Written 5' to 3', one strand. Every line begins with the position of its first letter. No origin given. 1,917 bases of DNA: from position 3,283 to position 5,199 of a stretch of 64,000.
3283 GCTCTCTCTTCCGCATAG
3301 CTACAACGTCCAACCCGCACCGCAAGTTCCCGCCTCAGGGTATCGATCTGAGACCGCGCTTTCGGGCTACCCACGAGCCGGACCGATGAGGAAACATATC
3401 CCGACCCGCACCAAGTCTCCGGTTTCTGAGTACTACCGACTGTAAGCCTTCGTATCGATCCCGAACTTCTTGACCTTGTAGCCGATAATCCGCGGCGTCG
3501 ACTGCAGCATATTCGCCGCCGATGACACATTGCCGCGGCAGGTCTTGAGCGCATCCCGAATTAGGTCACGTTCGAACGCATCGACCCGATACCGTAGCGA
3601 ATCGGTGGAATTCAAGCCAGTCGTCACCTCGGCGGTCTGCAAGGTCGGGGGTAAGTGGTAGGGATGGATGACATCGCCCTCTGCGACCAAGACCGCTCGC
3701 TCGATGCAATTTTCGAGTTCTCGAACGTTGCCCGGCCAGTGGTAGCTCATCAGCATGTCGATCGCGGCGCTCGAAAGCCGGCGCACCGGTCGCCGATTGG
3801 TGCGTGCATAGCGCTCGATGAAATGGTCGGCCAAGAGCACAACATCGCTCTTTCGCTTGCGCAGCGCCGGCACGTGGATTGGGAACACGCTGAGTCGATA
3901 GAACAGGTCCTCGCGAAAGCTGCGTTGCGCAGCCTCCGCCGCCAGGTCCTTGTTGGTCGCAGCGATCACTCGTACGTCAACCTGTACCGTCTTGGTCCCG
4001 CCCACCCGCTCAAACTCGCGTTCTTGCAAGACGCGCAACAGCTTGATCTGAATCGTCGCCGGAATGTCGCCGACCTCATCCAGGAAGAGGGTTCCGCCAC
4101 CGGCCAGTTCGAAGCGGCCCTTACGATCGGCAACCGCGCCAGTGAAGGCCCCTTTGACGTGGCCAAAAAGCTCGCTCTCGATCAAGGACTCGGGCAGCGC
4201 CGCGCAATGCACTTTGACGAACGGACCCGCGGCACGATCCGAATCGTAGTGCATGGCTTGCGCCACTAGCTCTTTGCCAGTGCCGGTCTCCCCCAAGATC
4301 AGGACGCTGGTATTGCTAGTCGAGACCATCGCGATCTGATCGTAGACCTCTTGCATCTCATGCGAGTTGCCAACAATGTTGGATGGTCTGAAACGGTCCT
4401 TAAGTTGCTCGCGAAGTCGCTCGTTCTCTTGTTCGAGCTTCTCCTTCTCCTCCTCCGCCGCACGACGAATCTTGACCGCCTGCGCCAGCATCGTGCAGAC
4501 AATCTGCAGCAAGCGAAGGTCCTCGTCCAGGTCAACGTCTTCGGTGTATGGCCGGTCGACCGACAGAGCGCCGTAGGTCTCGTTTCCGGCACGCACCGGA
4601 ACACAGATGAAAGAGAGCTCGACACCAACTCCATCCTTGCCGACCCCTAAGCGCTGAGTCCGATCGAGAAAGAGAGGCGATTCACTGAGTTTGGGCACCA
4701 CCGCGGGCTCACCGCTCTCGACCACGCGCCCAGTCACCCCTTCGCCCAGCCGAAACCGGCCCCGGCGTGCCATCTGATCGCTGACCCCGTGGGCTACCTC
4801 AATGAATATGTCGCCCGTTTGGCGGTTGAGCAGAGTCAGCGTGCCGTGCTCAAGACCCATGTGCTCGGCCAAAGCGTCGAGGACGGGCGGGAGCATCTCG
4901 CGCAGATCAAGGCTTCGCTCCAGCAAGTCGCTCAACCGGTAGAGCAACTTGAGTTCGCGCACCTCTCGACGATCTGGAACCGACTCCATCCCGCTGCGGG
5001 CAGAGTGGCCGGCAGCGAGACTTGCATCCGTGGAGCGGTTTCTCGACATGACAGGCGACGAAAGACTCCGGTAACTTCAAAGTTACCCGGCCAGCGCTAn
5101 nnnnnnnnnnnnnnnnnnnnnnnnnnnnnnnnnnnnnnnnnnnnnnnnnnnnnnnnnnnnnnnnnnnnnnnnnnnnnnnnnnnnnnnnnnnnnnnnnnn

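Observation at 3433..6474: Self-contained sigma54-glnII-GAF activator module without NtrBC or nif genes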

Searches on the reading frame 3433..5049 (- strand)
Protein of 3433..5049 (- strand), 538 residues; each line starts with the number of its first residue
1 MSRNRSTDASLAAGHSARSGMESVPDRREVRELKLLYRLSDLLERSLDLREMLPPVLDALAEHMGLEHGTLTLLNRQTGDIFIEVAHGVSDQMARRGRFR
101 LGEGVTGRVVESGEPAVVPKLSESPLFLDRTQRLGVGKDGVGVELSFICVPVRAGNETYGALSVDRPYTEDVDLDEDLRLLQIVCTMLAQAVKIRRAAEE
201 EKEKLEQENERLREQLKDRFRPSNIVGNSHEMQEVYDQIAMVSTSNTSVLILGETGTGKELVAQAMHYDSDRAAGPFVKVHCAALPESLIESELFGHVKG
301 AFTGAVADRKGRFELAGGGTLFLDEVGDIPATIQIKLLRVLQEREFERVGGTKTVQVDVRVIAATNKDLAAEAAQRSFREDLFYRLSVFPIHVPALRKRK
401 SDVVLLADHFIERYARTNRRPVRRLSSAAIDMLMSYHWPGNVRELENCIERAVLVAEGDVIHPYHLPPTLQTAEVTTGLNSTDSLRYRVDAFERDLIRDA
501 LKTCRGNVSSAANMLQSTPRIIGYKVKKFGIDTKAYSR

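Call 3: search_protein_families(library=pfam, proteins=[window:3433-5049:-])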
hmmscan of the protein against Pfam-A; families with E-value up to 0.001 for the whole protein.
window:3433-5049:- (538 aa): 10 families
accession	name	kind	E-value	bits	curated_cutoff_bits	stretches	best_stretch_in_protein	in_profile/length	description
PF00158.32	Sigma54_activat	-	1.2e-72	243.5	20.2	1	225-392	1-168/168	Sigma-54 interaction domain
PF25601.1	AAA_lid_14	-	2.4e-30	104.6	27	1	397-476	1-80/87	AAA+ ATPase lid domain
PF14532.12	Sigma54_activ_2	-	5.5e-24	85.4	25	1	226-396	1-138/138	Sigma-54 interaction domain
PF01590.32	GAF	-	2.9e-16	60.6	22.4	1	48-192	1-133/133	GAF domain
PF13185.12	GAF_2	-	2.2e-14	54.3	28.6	1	47-192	2-135/136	GAF domain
PF07728.20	AAA_5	-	6.9e-09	36.3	22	1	249-367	2-123/139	AAA domain (dynein-related subfamily)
PF02954.25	HTH_8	-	8.9e-09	35.4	22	1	490-529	3-42/42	Bacterial regulatory protein, Fis family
PF20030.5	bpMoxR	-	7e-05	22.4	27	1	233-392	18-170/205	MoxR domain in the MoxR-vWA-beta-propeller ternary systems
PF13492.12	GAF_3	-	0.00032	21.5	27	1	52-192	5-127/129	GAF domain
PF01078.27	Mg_chelatase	-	0.00041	20.2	20.3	0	304-369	93-160/207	Magnesium chelatase, subunit ChlI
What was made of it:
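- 3433..5049 (-): One-component sigma-54 activator (538 aa) with the domain order GAF, coiled-coil linker, AAA+, HTH. Pfam domains (call 3).
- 4474..4908 (-): GAF sensor domain (residues 48-192). Pfam GAF, E = 2.9e-16 (call 3).
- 3874..4377 (-): AAA+ sigma-54 interaction domain (residues 225-392) with intact Walker A, GAFTGA and Walker B motifs. Pfam Sigma54_activat, E = 1.2e-72, covering profile positions 1-168 of 168 (call 3).
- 3463..3582 (-): Fis-type HTH_8 DNA-binding domain (residues 490-529). The recognition region reads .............. Pfam HTH_8, E = 8.9e-09 (call 3).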

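Call 5: find_homologous_proteins(query=window:3433-5049:-, max_evalue=1e-30)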
Query window:3433-5049:- (538 aa): 8000 proteins with E <= 1e-30 among 8000 candidates; the best 120 are listed.
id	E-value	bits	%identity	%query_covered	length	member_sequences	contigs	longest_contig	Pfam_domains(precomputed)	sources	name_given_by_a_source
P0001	0.0e+0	1184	100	100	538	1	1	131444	PF13185.13,PF00158.33,PF25601.2,PF01590.33,PF02954.26,PF14532.13,PF07728.21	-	-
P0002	0.0e+0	1045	87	99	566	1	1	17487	PF13185.13,PF00158.33,PF25601.2,PF01590.33,PF02954.26,PF14532.13,PF07728.21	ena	-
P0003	4.4e-291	984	87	96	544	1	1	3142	PF13185.13,PF00158.33,PF25601.2,PF01590.33,PF02954.26,PF14532.13,PF07728.21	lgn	-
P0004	2.1e-278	942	83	95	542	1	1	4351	PF20030.6,PF13185.13,PF00158.33,PF25601.2,PF01590.33,PF02954.26,PF14532.13,PF07728.21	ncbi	-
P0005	7.6e-267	904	81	95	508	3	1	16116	PF13185.13,PF00158.33,PF25601.2,PF01590.33,PF02954.26,PF14532.13,PF07728.21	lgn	-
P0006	1.4e-253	860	77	95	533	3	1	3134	PF13185.13,PF00158.33,PF25601.2,PF01590.33,PF02954.26,PF00004.36,PF14532.13,PF07728.21,PF01078.28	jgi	-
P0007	1.3e-252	857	76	95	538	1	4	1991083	PF13185.13,PF00158.33,PF25601.2,PF01590.33,PF02954.26,PF00004.36,PF14532.13,PF07728.21,PF01078.28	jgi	jgi:Nif-specific regulatory protein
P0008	2.7e-250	849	75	95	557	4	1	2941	PF13185.13,PF00158.33,PF25601.2,PF01590.33,PF02954.26,PF00004.36,PF14532.13,PF07728.21,PF01078.28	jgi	jgi:Nif-specific regulatory protein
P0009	3.8e-249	846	76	95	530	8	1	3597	PF13185.13,PF00158.33,PF25601.2,PF01590.33,PF02954.26,PF14532.13,PF07728.21,PF01078.28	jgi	jgi:Nif-specific regulatory protein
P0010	2.0e-246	837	73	100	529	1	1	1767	PF13185.13,PF00158.33,PF25601.2,PF01590.33,PF02954.26,PF14532.13,PF07728.21,PF01078.28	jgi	jgi:Nif-specific regulatory protein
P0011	1.8e-245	833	73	91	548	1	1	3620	PF13185.13,PF00158.33,PF25601.2,PF01590.33,PF02954.26,PF14532.13,PF07728.21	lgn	-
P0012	2.5e-244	830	74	95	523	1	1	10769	PF13185.13,PF00158.33,PF25601.2,PF01590.33,PF02954.26,PF14532.13,PF07728.21,PF01078.28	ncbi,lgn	-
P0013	9.2e-244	828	72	98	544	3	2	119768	PF13185.13,PF00158.33,PF25601.2,PF01590.33,PF02954.26,PF14532.13,PF07728.21,PF01078.28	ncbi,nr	ncbi:MAG: GAF domain-containing protein [Acidobacteria bacterium]|nr:MAG: GAF domain-containing prot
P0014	2.0e-240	817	72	97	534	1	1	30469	PF13185.13,PF00158.33,PF25601.2,PF01590.33,PF02954.26,PF14532.13,PF07728.21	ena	-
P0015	2.5e-240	817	72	95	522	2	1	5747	PF13185.13,PF00158.33,PF07724.21,PF25601.2,PF01590.33,PF02954.26,PF13492.13,PF14532.13,PF07728.21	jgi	jgi:Nif-specific regulatory protein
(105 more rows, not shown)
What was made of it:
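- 3433..5049 (-): Thousands of homologues exist, and the 120 listed are 65-87% identical (call 5).
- NCBI and JGI name many relatives NifA or Nif-specific regulatory protein (call 5).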

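Call 7: find_related_loci(query=window:3433-5049:-, collection=genome_contigs, flank=6000)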
Query window:3433-5049:- (538 aa) in genome_contigs; peptide patterns used: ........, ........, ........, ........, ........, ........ (x = any residue, [..] = any of these).
600 stretches matched a pattern (row limit reached: there are more); 521 encode a relative of the query (tblastn E <= 1e-3); the best 80 are kept; 80 distinct loci.
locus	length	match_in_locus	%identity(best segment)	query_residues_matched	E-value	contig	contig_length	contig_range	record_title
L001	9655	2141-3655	74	26-537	0e+0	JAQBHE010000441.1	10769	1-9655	MAG: Holophagae bacterium isolate MAG_452_bin-34 452_bin-34_ctg-441, whole genome shotgun sequence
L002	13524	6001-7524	72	23-537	0e+0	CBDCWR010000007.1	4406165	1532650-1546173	MAG: Candidatus Multivoraceae bacterium isolate 652d70b7-ea99-405b-b753-5a6e501b7d32 genome assembly, contig: contig_7,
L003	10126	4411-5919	71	28-537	0e+0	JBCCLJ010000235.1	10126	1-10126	MAG: Acidobacteriota bacterium isolate P01_C01_bin.24 k141_1685487_length_10126_cov_25.5919, whole genome shotgun sequen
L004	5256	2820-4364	68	16-536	0e+0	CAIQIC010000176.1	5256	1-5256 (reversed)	MAG: uncultured Lentisphaerae bacterium isolate AlinenSedimentsCore2_bin-2051 genome assembly, contig: bin-2051:176/573,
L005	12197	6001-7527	67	22-537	0e+0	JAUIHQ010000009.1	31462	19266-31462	MAG: bacterium isolate Co_bin.216 NODE_8668_length_31462_cov_0.880740, whole genome shotgun sequence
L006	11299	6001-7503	68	30-537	0e+0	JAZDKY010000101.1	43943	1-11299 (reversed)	MAG: bacterium isolate MEGAHIT-group-0.556 k141_17631832, whole genome shotgun sequence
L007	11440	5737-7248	67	26-536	0e+0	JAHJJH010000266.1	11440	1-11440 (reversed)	MAG: Verrucomicrobia bacterium isolate Modern_marine_rock_biofilm.mb.29 Modern_marine_rock.mb.29_k141_696565, whole geno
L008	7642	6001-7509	68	28-537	0e+0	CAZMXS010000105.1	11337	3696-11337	MAG TPA_asm: uncultured Verrucomicrobiota bacterium isolate SRP167436_co1_345 genome assembly, contig: NODE_9592_length_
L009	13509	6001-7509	66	27-536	0e+0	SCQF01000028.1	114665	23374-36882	MAG: Verrucomicrobia bacterium isolate DP16D_bin.41 DP16D_bin.41-40755, whole genome shotgun sequence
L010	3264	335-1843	67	28-537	0e+0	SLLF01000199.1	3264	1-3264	MAG: Kiritimatiellae bacterium isolate CSSed165cm_30 CSSed16-5cm-172065, whole genome shotgun sequence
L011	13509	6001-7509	69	28-537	0e+0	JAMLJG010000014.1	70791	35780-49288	MAG: Kiritimatiellia bacterium isolate ACE_NR_VERR3 ACE_NR_VERR3_14, whole genome shotgun sequence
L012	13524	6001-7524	70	23-537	0e+0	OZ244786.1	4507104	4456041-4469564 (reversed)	MAG: Candidatus Multivorans sp. isolate 506956bb-d3ba-4b36-a8b3-9439da49a84d genome assembly, chromosome: 1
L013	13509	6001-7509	66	28-537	0e+0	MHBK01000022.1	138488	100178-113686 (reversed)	MAG: Lentisphaerae bacterium GWF2_57_35 gwf2_scaffold_213, whole genome shotgun sequence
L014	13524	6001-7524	69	23-537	0e+0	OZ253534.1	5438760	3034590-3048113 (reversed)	MAG: Candidatus Multivorans sp. isolate be2d7f3f-f219-46b2-8ad1-06fdd0eb2387 genome assembly, chromosome: 1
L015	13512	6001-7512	67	27-537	0e+0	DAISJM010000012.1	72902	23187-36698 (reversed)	MAG TPA_asm: Verrucomicrobiota bacterium isolate CTOTU18273 NODE_312_length_72902_cov_6.755666, whole genome shotgun seq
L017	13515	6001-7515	70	26-537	0e+0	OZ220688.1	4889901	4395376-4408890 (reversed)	MAG: Thermoanaerobaculia bacterium isolate 17c936d4-adfa-4882-ba3e-7fd0bc385902 genome assembly, chromosome: 1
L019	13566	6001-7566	68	10-537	0e+0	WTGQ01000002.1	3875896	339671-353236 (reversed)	MAG: Acidobacteria bacterium isolate CO36388bin_9 NODE_1_length_3875896_cov_1713.578510, whole genome shotgun sequence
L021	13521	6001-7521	69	24-537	0e+0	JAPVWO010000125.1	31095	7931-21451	MAG: Candidatus Multivorans thiocomprendens isolate r_rhhh15 Seq125, whole genome shotgun sequence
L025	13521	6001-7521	70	24-537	0e+0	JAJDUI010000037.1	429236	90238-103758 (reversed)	MAG: Thermoanaerobaculia bacterium isolate jk18x1bzbins.73 k141_1578269, whole genome shotgun sequence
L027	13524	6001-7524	69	23-537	0e+0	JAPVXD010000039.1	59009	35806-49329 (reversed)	MAG: Candidatus Multivorans azotirespirans isolate m_rhze4 Seq39, whole genome shotgun sequence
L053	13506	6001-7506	61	27-532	0e+0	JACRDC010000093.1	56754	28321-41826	MAG: Desulfarculus sp. isolate NC_groundwater_1662_Pr3_B-0.1um_67_139 SR-2_scaffold_141_2618726, whole genome shotgun se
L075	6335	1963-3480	59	27-536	0e+0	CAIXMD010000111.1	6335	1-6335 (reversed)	MAG: uncultured Desulfomonile sp. isolate Kiruna1_bin-212 genome assembly, contig: bin-212:111/571, whole genome shotgun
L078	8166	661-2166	59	28-533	0e+0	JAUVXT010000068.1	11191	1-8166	MAG: Deltaproteobacteria bacterium isolate CSMAG_1223 CSMAG_1223_k141_509077_length_11191_cov_8.0000, whole genome shotg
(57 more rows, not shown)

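Call 12: search_protein_families(library=pfam, proteins=[L013:8315-9967:+, L012:7745-8437:+, L011:4205-5962:+, L075:5053-5460:+, L053:8936-10264:+, L017:8820-10283:+, L027:10502-11620:+, L025:2137-4176:+, L021:4367-4687:+, L078:5485-7020:+], max_evalue=0.00001)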
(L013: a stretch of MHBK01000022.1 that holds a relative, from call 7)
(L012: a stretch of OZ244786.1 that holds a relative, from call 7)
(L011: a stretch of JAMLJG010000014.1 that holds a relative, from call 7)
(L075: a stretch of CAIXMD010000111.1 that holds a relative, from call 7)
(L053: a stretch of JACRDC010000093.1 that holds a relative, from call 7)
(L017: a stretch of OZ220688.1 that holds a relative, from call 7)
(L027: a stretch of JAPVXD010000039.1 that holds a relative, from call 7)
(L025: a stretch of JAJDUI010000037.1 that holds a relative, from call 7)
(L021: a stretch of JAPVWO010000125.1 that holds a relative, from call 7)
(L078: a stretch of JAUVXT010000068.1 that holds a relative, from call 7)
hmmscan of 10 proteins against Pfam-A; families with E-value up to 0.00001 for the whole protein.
L013:8315-9967:+ (550 aa): 1 family
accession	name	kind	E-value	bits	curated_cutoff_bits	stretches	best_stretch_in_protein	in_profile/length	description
PF00909.26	Ammonium_transp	-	2.3e-120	402.4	23.2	1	128-541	1-399/399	Ammonium Transporter Family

L012:7745-8437:+ (230 aa): 1 family
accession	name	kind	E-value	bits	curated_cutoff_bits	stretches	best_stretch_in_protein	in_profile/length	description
PF09694.16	Gcw_chp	-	8.1e-08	33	24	1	27-127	12-121/230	Bacterial protein of unknown function (Gcw_chp)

L011:4205-5962:+ (585 aa): 2 families
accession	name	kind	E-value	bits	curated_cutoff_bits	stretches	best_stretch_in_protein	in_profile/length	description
PF02540.23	NAD_synthase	-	2.9e-73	246.4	21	1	314-560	4-242/242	NAD synthase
PF00795.27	CN_hydrolase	-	4.7e-22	79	23.2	1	14-255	1-249/256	Carbon-nitrogen hydrolase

L075:5053-5460:+ (135 aa): 1 family
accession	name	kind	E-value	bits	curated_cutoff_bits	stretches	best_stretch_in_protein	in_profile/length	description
PF00543.27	P-II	-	3.8e-33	114.3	25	1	24-129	1-102/102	Nitrogen regulatory protein P-II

L053:8936-10264:+ (442 aa): 2 families
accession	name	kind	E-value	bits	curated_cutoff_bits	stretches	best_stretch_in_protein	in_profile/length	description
PF00120.29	Gln-synt_C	-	9.5e-132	439.7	24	1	106-438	2-344/344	Glutamine synthetase, catalytic domain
PF03951.24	Gln-synt_N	-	4.4e-31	106.8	33.4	1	17-99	1-82/82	Glutamine synthetase, beta-Grasp domain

L017:8820-10283:+ (487 aa): 2 families
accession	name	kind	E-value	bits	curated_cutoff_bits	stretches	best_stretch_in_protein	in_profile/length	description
PF04542.20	Sigma70_r2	-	8.1e-16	58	24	1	323-390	1-70/71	Sigma-70 region 2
PF08281.18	Sigma70_r4_2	-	6.4e-15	55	25.7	1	423-472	3-52/54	Sigma-70, region 4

L027:10502-11620:+ (372 aa): 3 families
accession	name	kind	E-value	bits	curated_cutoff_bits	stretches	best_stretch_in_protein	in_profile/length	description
PF13180.12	PDZ_2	-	4.5e-17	62.5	27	1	184-274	2-80/80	PDZ domain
PF17820.7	PDZ_6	-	3.3e-10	40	27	1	210-244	2-36/54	PDZ domain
PF00595.29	PDZ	-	5.3e-08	33.6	23.2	1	184-255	11-74/81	PDZ domain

L025:2137-4176:+ (679 aa): 1 family
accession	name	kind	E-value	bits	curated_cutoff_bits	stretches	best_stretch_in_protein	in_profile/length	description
PF01625.27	PMSR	-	2.5e-61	206.8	23.7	1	506-658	2-152/153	Peptide methionine sulfoxide reductase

L021:4367-4687:+ (106 aa): 1 family
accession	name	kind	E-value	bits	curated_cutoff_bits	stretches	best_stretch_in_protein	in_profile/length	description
PF01906.23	YbjQ_1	-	3.8e-37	127.5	23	1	1-103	1-103/103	Putative heavy-metal-binding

L078:5485-7020:+ (511 aa): 7 families
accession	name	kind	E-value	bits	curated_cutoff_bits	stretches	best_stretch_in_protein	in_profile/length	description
PF01645.23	Glu_synthase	-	4.2e-127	424.8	20.4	1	128-478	5-368/369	Conserved region in glutamate synthase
PF04898.20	Glu_syn_central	-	1.5e-15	57.8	22.8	1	359-487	162-268/277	Glutamate synthase central domain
PF01070.24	FMN_dh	-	1.9e-09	37.5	24.9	1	382-423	270-311/350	FMN-dependent dehydrogenase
PF03060.21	NMO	-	5.2e-08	33.1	28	1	307-425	129-233/331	Nitronate monooxygenase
PF00478.31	IMPDH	-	1e-07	31.8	25.6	1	330-415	158-237/345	IMP dehydrogenase / GMP reductase domain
PF13484.11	Fer4_16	-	3.3e-06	28.2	30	0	68-86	2-20/66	4Fe-4S double cluster binding domain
PF13187.11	Fer4_9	-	4.6e-06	27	27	1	32-83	4-52/52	4Fe-4S dicluster domain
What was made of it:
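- Neighbours are ammonium-assimilation genes (call 12).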

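Call 16: find_encoding_contigs(protein=P0002, flank=8000, max_places=3)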
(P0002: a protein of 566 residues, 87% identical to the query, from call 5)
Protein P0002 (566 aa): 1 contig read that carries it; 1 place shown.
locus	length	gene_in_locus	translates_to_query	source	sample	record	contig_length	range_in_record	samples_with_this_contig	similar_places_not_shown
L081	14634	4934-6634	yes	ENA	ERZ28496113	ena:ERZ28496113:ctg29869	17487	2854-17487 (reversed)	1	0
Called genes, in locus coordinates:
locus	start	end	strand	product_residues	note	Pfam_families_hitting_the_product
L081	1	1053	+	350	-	?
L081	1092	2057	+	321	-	PF01073:3Beta_HSD, PF01370:Epimerase, PF02719:Polysacc_synt_2, PF16363:GDP_Man_Dehyd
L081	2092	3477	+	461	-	PF03446:NAD_binding_2 (weak), PF03721:UDPG_MGDP_dh_N, PF00984:UDPG_MGDP_dh, PF03720:UDPG_MGDP_dh_C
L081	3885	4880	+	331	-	PF03951:Gln-synt_N, PF00120:Gln-synt_C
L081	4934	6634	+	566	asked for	PF01590:GAF, PF13185:GAF_2 (faint), PF00158:Sigma54_activat, PF14532:Sigma54_activ_2, PF07728:AAA_5, PF25601:AAA_lid_14, PF02954:HTH_8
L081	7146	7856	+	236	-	PF07638:Sigma70_ECF, PF04542:Sigma70_r2, PF04545:Sigma70_r4, PF08281:Sigma70_r4_2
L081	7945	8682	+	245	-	-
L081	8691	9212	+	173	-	PF00595:PDZ (weak), PF13180:PDZ_2, PF17820:PDZ_6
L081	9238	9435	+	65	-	-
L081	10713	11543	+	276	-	PF00587:tRNA-synt_2b, PF03129:HGTP_anticodon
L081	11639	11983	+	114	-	PF01035:DNA_binding_1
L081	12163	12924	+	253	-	PF01154:HMG_CoA_synt_N, PF00195:Chal_sti_synt_N (weak), PF08540:HMG_CoA_synt_C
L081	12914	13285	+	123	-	PF08540:HMG_CoA_synt_C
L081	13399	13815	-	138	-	-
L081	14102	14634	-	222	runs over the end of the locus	-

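Call 17: find_encoding_contigs(protein=P0005, flank=8000, max_places=3)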
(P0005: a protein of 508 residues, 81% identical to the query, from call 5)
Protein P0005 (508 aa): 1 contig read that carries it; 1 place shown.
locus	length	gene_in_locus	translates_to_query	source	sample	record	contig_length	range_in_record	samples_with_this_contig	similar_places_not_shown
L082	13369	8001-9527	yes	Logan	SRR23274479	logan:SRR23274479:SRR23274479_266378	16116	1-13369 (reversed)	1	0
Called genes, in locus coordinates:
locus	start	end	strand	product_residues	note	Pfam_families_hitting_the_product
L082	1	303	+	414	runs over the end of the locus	PF13692:Glyco_trans_1_4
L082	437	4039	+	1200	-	PF13522:GATase_6, PF01380:SIS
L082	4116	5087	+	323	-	PF00106:adh_short (weak), PF01073:3Beta_HSD, PF01370:Epimerase, PF02719:Polysacc_synt_2, PF04321:RmlD_sub_bind, PF07993:NAD_binding_4 (faint), PF16363:GDP_Man_Dehyd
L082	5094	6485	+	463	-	PF03446:NAD_binding_2 (faint), PF03721:UDPG_MGDP_dh_N, PF00984:UDPG_MGDP_dh, PF03720:UDPG_MGDP_dh_C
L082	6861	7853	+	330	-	PF03951:Gln-synt_N, PF00120:Gln-synt_C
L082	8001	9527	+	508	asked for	PF01590:GAF, PF13185:GAF_2, PF00158:Sigma54_activat, PF14532:Sigma54_activ_2, PF07728:AAA_5, PF25601:AAA_lid_14, PF02954:HTH_8 (weak)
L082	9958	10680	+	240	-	PF07638:Sigma70_ECF, PF04542:Sigma70_r2, PF08281:Sigma70_r4_2, PF04545:Sigma70_r4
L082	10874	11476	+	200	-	-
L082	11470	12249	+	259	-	PF00595:PDZ (weak), PF13180:PDZ_2, PF17820:PDZ_6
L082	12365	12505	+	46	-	-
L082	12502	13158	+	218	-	PF00300:His_Phos_1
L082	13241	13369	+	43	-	?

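Call 18: find_encoding_contigs(protein=P0007, flank=8000, max_places=3)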
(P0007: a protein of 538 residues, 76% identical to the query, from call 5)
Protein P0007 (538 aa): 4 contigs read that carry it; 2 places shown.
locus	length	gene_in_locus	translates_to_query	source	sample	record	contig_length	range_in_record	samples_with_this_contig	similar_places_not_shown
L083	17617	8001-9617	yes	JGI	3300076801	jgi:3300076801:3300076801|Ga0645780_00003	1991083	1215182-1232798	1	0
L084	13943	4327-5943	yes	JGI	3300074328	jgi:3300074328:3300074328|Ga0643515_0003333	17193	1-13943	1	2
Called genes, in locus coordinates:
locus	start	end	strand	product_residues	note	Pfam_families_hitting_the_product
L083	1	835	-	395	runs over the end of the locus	PF00155:Aminotran_1_2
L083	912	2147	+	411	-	PF13579:Glyco_trans_4_4 (weak), PF00534:Glycos_transf_1 (weak), PF13692:Glyco_trans_1_4, PF13524:Glyco_trans_1_2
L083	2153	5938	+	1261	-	PF13522:GATase_6, PF01380:SIS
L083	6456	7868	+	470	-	PF03951:Gln-synt_N, PF00120:Gln-synt_C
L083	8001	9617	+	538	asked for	PF01590:GAF, PF13185:GAF_2, PF00158:Sigma54_activat, PF14532:Sigma54_activ_2, PF00004:AAA (weak), PF07728:AAA_5, PF25601:AAA_lid_14, PF02954:HTH_8 (weak), +1 more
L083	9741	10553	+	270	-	PF00378:ECH_1, PF16113:ECH_2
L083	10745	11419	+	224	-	PF04542:Sigma70_r2, PF08281:Sigma70_r4_2, PF04545:Sigma70_r4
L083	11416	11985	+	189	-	-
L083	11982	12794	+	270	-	PF00595:PDZ, PF13180:PDZ_2, PF14685:PDZ_Tricorn (weak), PF17820:PDZ_6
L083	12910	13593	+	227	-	PF00300:His_Phos_1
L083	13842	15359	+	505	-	PF00587:tRNA-synt_2b, PF03129:HGTP_anticodon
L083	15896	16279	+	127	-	PF01035:DNA_binding_1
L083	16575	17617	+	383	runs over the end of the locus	PF01154:HMG_CoA_synt_N, PF00195:Chal_sti_synt_N, PF08540:HMG_CoA_synt_C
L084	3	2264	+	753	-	?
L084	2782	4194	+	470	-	PF03951:Gln-synt_N, PF00120:Gln-synt_C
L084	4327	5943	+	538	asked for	PF01590:GAF, PF13185:GAF_2, PF00158:Sigma54_activat, PF14532:Sigma54_activ_2, PF00004:AAA (weak), PF07728:AAA_5, PF25601:AAA_lid_14, PF02954:HTH_8 (weak), +1 more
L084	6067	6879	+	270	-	PF00378:ECH_1, PF16113:ECH_2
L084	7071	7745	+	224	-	PF04542:Sigma70_r2, PF08281:Sigma70_r4_2, PF04545:Sigma70_r4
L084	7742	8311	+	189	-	-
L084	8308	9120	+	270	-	PF00595:PDZ, PF13180:PDZ_2, PF14685:PDZ_Tricorn (weak), PF17820:PDZ_6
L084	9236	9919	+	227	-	PF00300:His_Phos_1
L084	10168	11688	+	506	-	PF00587:tRNA-synt_2b, PF03129:HGTP_anticodon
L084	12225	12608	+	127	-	PF01035:DNA_binding_1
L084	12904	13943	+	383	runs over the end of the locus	PF01154:HMG_CoA_synt_N, PF00195:Chal_sti_synt_N, PF08540:HMG_CoA_synt_C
